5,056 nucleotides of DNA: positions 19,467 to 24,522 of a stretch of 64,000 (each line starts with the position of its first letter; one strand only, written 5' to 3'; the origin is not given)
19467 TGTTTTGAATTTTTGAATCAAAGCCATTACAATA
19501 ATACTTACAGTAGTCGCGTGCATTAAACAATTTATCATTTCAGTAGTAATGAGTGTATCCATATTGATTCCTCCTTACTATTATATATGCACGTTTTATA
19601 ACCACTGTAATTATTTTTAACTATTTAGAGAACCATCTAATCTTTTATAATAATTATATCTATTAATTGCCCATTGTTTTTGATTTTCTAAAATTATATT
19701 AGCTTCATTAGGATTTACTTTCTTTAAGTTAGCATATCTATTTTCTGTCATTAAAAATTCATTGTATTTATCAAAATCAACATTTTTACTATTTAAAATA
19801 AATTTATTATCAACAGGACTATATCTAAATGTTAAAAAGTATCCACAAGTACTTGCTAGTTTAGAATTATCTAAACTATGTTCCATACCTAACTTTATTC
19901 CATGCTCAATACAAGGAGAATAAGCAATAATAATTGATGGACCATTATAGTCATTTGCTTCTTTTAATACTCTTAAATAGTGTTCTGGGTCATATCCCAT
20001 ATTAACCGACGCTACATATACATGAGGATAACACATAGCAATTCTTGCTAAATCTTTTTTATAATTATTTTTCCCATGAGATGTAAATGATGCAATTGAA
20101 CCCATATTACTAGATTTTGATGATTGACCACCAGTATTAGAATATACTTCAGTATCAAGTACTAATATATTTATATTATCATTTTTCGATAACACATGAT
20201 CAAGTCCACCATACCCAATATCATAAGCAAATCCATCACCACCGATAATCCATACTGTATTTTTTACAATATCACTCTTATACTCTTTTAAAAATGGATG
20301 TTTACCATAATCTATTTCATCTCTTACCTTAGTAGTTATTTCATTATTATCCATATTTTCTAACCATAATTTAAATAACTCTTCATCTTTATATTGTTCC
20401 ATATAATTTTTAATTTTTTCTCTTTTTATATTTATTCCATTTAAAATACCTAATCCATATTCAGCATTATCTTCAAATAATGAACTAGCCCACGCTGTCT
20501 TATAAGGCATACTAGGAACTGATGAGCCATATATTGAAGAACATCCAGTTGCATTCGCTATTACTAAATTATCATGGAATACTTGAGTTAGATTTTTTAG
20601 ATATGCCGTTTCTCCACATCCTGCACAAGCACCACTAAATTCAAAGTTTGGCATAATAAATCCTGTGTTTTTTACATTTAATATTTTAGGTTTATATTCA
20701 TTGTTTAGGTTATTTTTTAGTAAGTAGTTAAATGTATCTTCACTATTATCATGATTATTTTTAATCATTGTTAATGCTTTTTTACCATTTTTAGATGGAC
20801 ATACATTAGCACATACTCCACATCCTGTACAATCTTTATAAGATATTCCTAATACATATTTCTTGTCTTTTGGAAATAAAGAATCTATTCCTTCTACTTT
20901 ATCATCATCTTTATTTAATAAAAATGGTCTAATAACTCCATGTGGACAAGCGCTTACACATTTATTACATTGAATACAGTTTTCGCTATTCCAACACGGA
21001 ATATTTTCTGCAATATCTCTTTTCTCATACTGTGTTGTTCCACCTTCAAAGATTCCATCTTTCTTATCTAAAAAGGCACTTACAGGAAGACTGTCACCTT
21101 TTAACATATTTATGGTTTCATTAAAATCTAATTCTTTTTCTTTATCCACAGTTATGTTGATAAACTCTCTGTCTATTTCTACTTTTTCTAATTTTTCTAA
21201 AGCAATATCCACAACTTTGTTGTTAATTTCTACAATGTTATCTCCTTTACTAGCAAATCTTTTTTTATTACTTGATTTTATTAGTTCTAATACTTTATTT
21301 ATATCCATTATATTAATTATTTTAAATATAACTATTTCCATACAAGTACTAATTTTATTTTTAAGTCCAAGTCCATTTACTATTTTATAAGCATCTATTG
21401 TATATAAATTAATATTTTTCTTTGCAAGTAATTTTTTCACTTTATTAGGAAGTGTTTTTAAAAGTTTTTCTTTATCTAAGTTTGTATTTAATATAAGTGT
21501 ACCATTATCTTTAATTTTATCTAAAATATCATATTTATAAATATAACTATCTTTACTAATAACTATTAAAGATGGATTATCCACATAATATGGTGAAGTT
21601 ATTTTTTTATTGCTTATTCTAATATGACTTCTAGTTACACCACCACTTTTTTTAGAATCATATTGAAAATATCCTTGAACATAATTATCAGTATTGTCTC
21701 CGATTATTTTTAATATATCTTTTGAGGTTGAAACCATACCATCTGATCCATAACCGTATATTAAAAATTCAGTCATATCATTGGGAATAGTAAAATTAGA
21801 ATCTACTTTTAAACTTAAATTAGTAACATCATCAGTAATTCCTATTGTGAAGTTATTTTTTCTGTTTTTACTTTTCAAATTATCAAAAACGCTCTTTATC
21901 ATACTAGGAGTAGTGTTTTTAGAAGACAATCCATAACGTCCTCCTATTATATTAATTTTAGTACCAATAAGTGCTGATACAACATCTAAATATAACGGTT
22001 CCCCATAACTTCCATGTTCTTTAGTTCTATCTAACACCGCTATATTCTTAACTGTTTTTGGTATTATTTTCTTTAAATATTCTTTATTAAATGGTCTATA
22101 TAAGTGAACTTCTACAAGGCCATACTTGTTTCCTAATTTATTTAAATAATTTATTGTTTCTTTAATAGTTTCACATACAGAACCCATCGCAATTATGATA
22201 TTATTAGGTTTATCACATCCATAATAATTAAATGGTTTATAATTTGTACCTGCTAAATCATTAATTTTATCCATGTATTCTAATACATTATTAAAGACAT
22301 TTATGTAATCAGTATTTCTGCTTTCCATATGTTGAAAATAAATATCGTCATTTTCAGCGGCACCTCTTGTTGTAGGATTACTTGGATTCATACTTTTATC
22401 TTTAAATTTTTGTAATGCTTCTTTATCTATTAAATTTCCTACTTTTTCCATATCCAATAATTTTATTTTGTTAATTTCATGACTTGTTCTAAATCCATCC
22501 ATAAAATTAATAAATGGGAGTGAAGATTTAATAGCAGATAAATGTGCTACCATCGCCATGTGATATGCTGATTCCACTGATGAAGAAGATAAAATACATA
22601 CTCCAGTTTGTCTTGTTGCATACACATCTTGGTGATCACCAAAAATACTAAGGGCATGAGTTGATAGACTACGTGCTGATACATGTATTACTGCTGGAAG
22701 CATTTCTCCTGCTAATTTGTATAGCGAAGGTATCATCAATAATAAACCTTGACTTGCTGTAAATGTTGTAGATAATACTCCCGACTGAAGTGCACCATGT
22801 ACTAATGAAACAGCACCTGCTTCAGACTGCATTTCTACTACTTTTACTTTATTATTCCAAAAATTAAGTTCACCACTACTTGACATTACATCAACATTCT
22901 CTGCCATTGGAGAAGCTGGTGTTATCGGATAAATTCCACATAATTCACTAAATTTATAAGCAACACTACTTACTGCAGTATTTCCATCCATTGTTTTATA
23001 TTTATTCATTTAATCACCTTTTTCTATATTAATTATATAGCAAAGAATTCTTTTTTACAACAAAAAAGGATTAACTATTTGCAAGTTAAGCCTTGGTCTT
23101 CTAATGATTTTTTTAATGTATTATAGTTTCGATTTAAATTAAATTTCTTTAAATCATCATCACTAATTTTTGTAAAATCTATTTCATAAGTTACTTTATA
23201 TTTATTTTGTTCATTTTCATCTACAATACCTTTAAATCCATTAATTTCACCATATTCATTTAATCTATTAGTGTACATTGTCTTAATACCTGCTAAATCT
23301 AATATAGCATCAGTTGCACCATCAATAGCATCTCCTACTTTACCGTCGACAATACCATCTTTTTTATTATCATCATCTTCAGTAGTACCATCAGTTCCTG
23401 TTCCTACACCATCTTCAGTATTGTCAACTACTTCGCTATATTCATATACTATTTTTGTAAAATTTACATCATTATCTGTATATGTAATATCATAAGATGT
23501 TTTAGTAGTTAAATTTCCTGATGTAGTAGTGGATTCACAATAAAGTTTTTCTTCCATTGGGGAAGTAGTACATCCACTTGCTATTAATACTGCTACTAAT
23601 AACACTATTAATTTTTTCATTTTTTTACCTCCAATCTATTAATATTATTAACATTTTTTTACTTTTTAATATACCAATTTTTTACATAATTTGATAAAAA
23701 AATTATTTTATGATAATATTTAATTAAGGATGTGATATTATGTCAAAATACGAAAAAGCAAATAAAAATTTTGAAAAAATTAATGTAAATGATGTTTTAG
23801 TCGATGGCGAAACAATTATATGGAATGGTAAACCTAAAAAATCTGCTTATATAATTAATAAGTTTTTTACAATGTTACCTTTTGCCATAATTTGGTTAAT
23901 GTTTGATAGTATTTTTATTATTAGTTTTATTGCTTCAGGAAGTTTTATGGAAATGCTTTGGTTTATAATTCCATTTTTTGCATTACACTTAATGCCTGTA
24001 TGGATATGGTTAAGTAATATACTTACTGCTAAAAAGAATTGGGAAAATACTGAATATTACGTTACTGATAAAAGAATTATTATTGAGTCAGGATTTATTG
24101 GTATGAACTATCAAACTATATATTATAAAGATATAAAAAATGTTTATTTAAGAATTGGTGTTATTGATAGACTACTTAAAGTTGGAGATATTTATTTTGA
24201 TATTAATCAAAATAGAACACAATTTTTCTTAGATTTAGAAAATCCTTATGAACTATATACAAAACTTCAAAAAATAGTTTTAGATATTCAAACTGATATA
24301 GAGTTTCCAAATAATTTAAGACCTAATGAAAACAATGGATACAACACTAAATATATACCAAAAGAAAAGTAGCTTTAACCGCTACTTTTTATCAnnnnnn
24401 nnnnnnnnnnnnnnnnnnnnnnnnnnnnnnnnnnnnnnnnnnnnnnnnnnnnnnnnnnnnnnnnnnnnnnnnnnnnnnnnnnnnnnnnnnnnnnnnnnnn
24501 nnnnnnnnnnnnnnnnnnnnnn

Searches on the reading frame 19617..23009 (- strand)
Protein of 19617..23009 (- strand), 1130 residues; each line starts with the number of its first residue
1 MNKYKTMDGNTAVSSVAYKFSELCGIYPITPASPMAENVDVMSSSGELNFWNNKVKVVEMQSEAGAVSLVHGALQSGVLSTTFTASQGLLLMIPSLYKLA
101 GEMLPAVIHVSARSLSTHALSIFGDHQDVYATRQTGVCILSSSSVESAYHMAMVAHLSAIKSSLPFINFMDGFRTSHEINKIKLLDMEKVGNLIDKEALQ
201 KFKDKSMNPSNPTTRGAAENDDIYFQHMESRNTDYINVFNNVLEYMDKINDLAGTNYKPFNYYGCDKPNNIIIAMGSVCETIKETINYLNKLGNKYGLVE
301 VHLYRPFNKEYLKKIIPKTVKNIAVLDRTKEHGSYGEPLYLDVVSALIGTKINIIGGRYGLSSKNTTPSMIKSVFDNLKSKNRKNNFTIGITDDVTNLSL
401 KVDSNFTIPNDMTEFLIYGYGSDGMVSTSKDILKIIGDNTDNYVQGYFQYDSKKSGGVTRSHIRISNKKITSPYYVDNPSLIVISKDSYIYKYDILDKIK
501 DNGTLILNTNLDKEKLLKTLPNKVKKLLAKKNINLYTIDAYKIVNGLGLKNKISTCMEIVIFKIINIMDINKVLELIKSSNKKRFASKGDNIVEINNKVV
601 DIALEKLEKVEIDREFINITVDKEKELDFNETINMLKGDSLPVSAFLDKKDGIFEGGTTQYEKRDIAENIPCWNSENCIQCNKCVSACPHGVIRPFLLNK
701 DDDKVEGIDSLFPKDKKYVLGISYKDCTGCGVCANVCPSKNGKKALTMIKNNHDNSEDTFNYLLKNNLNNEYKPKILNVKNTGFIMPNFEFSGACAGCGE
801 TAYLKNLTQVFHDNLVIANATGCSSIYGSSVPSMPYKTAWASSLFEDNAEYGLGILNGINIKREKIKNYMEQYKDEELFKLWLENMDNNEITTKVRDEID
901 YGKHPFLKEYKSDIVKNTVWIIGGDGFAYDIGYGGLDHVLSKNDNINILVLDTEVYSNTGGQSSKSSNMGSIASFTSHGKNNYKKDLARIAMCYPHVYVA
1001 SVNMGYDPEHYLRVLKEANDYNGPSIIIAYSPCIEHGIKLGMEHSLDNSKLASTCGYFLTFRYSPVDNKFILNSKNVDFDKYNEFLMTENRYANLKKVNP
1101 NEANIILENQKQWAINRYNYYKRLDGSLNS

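Call 38: search_protein_families(library=ncbifam, proteins=[window:19617-23009:-], max_evalue=0.00001)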
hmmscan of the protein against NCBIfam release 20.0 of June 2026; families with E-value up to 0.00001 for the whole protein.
window:19617-23009:- (1130 aa): 37 families (the best 25 are shown)
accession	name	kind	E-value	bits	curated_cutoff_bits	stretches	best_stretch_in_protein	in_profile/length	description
TIGR02176.1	pyruv_ox_red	equivalog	0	1389.3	911.35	1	5-1124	2-1165/1167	pyruvate:ferredoxin (flavodoxin) oxidoreductase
NF040682.1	PorA_Arch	equivalog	3.1e-54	184.4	550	1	4-382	3-375/387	pyruvate synthase subunit PorA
NF007201.0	PRK09622.1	equivalog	7.5e-50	170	590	1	3-389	9-389/405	2-oxoacid:ferredoxin oxidoreductase subunit alpha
NF006233.0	PRK08367.1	equivalog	1.6e-38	132.6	625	1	6-351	6-343/394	pyruvate ferredoxin oxidoreductase subunit alpha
NF008819.1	PRK11865.1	equivalog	9.5e-34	117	405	2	911-1099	86-281/300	pyruvate synthase subunit PorB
NF045764.1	PhenlGlyoxDHPadG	equivalog_domain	4.6e-31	107.7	700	1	7-376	5-377/398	NADH-dependent phenylglyoxylate dehydrogenase subunit alpha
NF008818.0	PRK11864.1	subfamily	3.8e-30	105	405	1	919-1098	95-276/300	3-methyl-2-oxobutanoate dehydrogenase subunit beta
NF006232.0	PRK08366.1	equivalog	1.7e-28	99.4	646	1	5-380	8-376/394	2-ketoisovalerate ferredoxin oxidoreductase subunit alpha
TIGR03710.1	OAFO_sf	subfamily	1.9e-22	79.6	482.75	1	3-323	192-518/561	2-oxoacid:acceptor oxidoreductase subunit alpha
NF045791.1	OxalOxredalpha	equivalog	2.2e-22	79.6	500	1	3-380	3-377/395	oxalate oxidoreductase subunit alpha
NF045792.1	OxalOxredbeta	equivalog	8.4e-21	74.3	590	1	907-1098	92-287/311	oxalate oxidoreductase subunit beta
NF041170.1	Oxoac_fdxalpha_Archa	equivalog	5.1e-17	61.4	800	1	25-328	257-580/636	2-oxoacid:ferredoxin oxidoreductase subunit alpha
TIGR02175.1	PorC_KorC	subfamily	7.3e-16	58.4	81.1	1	412-597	1-165/177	2-oxoacid:acceptor oxidoreductase, gamma subunit, pyruvate/2-ketoisovalerate family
NF006412.0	PRK08659.1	equivalog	2.4e-15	56.6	411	1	2-324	3-330/378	2-oxoacid:acceptor oxidoreductase subunit alpha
NF045766.1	PhenlGlyoxDHPadI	equivalog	6.1e-15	54.9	700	1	916-1068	231-388/443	NADH-dependent phenylglyoxylate dehydrogenase subunit beta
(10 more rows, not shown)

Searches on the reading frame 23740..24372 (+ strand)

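Call 67: search_protein_families(library=pfam, proteins=[window:23740-24372:+], max_evalue=1e-8)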
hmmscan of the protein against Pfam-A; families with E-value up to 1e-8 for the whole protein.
window:23740-24372:+ (210 aa): 1 family
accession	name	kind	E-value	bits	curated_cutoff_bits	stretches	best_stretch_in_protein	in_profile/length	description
PF03703.20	bPH_2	-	1.8e-11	44.6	22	1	101-175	1-77/78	Bacterial PH domain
